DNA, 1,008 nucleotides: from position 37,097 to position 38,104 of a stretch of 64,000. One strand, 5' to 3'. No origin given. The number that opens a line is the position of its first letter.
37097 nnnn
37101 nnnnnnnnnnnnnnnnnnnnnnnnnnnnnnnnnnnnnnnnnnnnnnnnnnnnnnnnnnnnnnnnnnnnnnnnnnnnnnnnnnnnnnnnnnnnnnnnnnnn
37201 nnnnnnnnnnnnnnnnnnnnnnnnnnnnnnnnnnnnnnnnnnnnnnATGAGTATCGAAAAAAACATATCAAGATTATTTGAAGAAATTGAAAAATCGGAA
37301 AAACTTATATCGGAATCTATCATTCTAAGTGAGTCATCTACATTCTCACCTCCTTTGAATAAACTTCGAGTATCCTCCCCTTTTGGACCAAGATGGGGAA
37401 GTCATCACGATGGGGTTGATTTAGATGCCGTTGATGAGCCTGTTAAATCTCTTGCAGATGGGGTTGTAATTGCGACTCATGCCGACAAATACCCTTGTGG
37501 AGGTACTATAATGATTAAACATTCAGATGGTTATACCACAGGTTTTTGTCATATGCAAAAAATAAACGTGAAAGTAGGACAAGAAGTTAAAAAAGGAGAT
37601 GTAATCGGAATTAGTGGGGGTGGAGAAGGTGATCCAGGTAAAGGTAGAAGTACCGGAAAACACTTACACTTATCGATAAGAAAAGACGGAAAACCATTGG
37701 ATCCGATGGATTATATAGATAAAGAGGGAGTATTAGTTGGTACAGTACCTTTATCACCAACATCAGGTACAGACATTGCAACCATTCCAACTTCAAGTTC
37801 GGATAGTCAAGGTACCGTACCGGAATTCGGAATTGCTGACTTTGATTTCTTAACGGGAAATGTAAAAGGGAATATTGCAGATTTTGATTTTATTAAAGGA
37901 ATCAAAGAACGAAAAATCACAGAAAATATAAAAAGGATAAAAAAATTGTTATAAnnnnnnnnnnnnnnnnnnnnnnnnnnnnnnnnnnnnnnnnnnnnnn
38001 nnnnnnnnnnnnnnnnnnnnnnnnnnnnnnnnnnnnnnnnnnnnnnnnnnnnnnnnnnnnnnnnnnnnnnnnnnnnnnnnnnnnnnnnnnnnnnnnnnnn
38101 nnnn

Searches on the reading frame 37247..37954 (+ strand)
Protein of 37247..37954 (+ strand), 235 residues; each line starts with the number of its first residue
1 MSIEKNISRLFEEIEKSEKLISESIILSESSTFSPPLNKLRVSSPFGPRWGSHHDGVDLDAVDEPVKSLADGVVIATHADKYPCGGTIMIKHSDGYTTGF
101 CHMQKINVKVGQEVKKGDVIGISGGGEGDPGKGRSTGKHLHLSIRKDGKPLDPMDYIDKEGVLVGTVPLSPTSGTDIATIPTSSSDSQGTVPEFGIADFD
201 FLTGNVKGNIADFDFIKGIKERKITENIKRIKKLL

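Call 10: search_protein_families(library=pfam, proteins=[window:37247-37954:+])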
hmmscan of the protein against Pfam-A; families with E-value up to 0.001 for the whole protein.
window:37247-37954:+ (235 aa): 2 families
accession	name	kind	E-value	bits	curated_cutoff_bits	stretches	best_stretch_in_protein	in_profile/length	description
PF01551.29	Peptidase_M23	-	2.2e-25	89.1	28.7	1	53-153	2-96/96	Peptidase family M23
PF13533.13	Biotin_lipoyl_2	-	0.00046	20.4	29.8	1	105-120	13-28/32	Biotin-lipoyl like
